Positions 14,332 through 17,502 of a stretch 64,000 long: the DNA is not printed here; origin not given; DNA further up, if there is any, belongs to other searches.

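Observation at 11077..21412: Tightly coupled six-gene array joining cytoplasmic enzymes to two giant propeller proteins (aldolase, QW-toroid, GGT, 14x FG-GAP, Tat-NHL-Ig, TauE)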

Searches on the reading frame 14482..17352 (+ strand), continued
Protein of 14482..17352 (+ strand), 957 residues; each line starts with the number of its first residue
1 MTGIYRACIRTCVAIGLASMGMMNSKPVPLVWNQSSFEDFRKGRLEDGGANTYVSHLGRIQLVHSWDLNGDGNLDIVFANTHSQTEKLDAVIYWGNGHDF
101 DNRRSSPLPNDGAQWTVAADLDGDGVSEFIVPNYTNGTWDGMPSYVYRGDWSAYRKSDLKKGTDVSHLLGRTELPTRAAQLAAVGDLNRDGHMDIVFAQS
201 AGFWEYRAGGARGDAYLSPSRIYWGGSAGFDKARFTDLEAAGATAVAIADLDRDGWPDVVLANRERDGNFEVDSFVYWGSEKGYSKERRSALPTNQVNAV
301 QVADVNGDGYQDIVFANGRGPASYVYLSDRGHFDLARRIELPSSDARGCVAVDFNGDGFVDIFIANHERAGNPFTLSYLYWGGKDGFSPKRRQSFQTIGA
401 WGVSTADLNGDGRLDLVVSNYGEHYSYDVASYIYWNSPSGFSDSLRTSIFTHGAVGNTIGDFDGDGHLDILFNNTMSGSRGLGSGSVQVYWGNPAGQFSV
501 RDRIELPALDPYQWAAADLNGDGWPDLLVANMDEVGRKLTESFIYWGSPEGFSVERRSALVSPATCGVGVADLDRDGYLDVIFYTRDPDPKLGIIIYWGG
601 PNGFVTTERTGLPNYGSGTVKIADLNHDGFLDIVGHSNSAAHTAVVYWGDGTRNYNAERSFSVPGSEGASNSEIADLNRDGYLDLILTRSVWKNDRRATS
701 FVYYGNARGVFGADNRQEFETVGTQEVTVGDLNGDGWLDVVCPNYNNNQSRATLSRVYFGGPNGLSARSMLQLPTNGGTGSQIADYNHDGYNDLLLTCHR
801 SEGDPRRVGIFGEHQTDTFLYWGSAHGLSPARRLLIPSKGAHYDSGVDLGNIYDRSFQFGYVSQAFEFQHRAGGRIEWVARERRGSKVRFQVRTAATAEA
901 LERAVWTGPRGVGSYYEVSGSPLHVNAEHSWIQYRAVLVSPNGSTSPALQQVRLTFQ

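Call 66: predict_structure(alignment_id=A3)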
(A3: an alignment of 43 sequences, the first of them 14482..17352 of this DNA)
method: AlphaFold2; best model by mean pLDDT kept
length: 957 residues; sequences in the alignment: 43
mean_pLDDT: 88.8   pTM: 0.82
mean pLDDT of the five models: 88.8, 88.5, 88.3, 86.6, 84.3
residues with pLDDT >= 90: 643; 70-90: 233; 50-70: 68; < 50: 13
segments of 3 or more residues with pLDDT < 50: 1-3, 204-206, 208-212
pLDDT, mean of each block of 10 residues (from residue 1): 53 63 66 97 94 97 94 95 79 90 84 85 88 67 82 72 76 84 94 92 50 62 91 91 93 96 86 95 93 95 94 95 95 92 94 94 89 85 89 91 94 95 73 94 90 90 90 80 83 94 93 94 94 79 94 94 92 97 86 93 89 83 94 90 94 94 92 94 93 77 93 94 91 92 80 90 92 93 94 95 74 88 92 94 89 95 96 96 94 97 96 96 95 97 93 97
secondary structure, 60 per line:
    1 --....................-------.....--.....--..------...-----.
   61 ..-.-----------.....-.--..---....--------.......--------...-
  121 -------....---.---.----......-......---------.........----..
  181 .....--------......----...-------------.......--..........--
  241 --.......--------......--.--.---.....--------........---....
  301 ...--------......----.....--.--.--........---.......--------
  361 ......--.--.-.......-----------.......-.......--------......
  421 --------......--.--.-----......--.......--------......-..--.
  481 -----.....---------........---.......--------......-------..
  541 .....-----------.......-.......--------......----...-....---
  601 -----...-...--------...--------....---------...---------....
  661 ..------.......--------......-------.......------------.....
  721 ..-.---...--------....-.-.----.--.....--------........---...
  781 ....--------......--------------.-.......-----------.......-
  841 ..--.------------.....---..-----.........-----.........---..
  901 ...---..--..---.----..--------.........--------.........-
elements in order (helices of 4 or more, strands of 3 or more residues): H3-22 E30-34 H37-41 E52-54 E60-62 E76-80 E90-93 E105-108 E117-119 E128-131 E144-149 H151-156 E169-174 E179-185 E194-199 E220-226 E229-238 E243-249 E258-263 E273-277 E289-293 E297-303 E312-317 E322-326 E338-342 E346-352 E361-366 E374-380 E392-398 E400-406 E415-420 E429-434 E446-451 E454-460 E469-474 E486-490 E503-507 E511-517 E526-531 E539-545 E557-563 E565-571 E580-585 E594-597 E610-612 E621-623 E632-635 E645-647 E660-662 E669-675 E684-689 E697-703 E716-722 E728-730 E739-742 E754-758 E770-774 E778-784 E793-798 E815-821 E833-839 E858-862 E873-881 E887-895 H899-903 E931-939 E948-956
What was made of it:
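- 14482..17355 (+): FG-GAP950: an exported protein of 14 FG-GAP blades plus a C-terminal beta-sandwich. AF2 model with pLDDT 88.8 and pTM 0.82 (call 66).
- On FG-GAP (integrin-alpha-type) beta-propeller: AF2 all-beta model, pLDDT 88.8 (call 66).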

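Call 68: fold_search(model_id=the predicted structure, library=pdb)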
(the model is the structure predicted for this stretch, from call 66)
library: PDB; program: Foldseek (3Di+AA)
matches with E <= 10: 1291; with E <= 0.001: 335
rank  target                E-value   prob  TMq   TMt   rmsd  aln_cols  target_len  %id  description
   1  8d81_A                3.3e-12  1.00  0.24  0.27  24.2       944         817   10  Cereblon~DDB1 bound to Pomalidomide (released 2022-07-20)
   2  4a7z                  8.1e-12  1.00  0.28  0.30  25.6       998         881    9  Complex of bifunctional aldos-2-ulose dehydratase with the reaction intermediate ascopyrone M (released 2012-03-21)
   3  6bn8_A                1.2e-11  1.00  0.24  0.28  23.3       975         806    9  Crystal structure of DDB1-CRBN-BRD4(BD1) complex bound to dBET55 PROTAC. (released 2018-06-06)
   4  9etn_A                2.2e-11  1.00  0.27  0.45   7.5       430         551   18  Crystal structure of murine CRTAC1 (released 2024-07-31)
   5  4a7y                  2.2e-11  1.00  0.23  0.24  25.3       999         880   11  Active site metal depleted aldos-2-ulose dehydratase (released 2012-03-21)
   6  4a7k                  2.9e-11  1.00  0.27  0.29  24.9       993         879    9  Bifunctional Aldos-2-ulose dehydratase (released 2012-03-21)
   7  9lu1_S                3.2e-11  1.00  0.20  0.18  31.2      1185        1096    7  protein structure of DDB1-DDA1-DET1-Ube2e2 bound to COP1 dimer (released 2026-01-28)
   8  8ajm_A                4.3e-11  1.00  0.20  0.18  32.1      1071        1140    8  Structure of human DDB1-DCAF12 in complex with the C-terminus of CCT5 (released 2022-11-09)
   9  6mlt                  4.7e-11  1.00  0.18  0.27  26.1       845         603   13  Crystal structure of the V. cholerae biofilm matrix protein Bap1 (released 2019-08-28)
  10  8tnq_A                6.1e-11  1.00  0.32  0.36  14.1       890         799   10  Cryo-EM structure of DDB1dB:CRBN:PT-179:SD40, conformation 1 (released 2024-03-13)
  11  7evo_3                7.4e-11  1.00  0.24  0.20  25.5       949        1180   10  The cryo-EM structure of the human 17S U2 snRNP (released 2022-08-03)
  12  9sai_A                1.1e-10  1.00  0.32  0.36  13.7       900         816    9  Ternary PROTAC-mediated complex consisting of Cereblon, DDB1 and BRD4-BD1, non-covalently linked by JQ1-AcN (released 2025-10-29)
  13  7b9c_A                1.3e-10  1.00  0.26  0.29  18.9       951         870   10  Structure of a minimal SF3B core in complex with spliceostatin A (form I) (released 2021-08-04)
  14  9k1y_A                1.8e-10  1.00  0.24  0.20  25.3       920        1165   10  Structure of the SF3B core, harboring the R625H mutation in SF3B1, in complex with intron-U2 snRNA (released 2025-09-03)
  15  8u17_B                1.8e-10  1.00  0.24  0.29  24.0       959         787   10  The ternary complex structure of DDB1-CRBN-SALL4(ZF1,2)-long bound to Pomalidomide (released 2023-12-27)
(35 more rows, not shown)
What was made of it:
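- On FG-GAP (integrin-alpha-type) beta-propeller: Whole-chain Foldseek matches at TM about 0.3 include DDB1 deltaB and GH74 (call 68).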

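Call 79: find_encoding_contigs(protein=P0156, flank=10000, max_places=2)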
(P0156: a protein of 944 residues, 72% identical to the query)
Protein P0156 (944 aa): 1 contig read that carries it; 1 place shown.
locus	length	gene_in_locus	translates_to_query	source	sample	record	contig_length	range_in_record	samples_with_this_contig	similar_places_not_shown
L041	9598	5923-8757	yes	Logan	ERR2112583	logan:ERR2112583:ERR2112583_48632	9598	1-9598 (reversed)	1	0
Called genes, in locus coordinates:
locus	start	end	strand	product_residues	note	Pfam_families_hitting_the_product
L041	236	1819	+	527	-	PF00474:SSF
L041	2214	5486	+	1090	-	PF13620:CarboxypepD_reg, PF13715:CarbopepD_reg_2 (weak), PF25183:OMP_b-brl_4, PF00593:TonB_dep_Rec_b-barrel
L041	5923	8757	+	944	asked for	PF01839:FG-GAP (faint), PF13517:FG-GAP_3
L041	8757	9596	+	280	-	?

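Call 80: find_encoding_contigs(protein=P0162, flank=10000, max_places=2)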
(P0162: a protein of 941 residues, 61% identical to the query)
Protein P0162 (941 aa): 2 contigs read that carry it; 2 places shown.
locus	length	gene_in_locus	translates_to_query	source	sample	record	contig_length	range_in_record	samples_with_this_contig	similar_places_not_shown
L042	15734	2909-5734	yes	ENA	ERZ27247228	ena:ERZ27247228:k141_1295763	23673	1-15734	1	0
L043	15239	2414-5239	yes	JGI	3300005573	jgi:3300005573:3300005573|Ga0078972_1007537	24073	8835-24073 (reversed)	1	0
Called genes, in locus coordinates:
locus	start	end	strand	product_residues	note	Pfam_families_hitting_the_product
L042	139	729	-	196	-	PF01695:IstB_IS21, PF00308:Bac_DnaA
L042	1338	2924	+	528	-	PF13229:Beta_helix, PF05048:NosD, PF13229:Beta_helix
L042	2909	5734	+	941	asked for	PF16743:PliI (faint), PF01839:FG-GAP (faint), PF13517:FG-GAP_3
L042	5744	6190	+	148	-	PF07883:Cupin_2 (weak)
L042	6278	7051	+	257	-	PF00392:GntR, PF07729:FCD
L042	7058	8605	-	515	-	-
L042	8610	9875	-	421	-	PF07690:MFS_1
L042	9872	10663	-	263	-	PF03328:HpcH_HpaI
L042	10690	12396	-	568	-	-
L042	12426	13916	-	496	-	PF16655:PhoD_N, PF16656:Pur_ac_phosph_N (weak), PF09423:PhoD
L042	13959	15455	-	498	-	PF16655:PhoD_N (weak), PF09423:PhoD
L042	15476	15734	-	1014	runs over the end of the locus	PF13620:CarboxypepD_reg, PF13715:CarbopepD_reg_2, PF07715:Plug, PF25183:OMP_b-brl_4, PF00593:TonB_dep_Rec_b-barrel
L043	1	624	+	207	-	?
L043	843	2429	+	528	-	PF13229:Beta_helix, PF05048:NosD, PF13229:Beta_helix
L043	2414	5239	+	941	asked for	PF16743:PliI (faint), PF01839:FG-GAP (faint), PF13517:FG-GAP_3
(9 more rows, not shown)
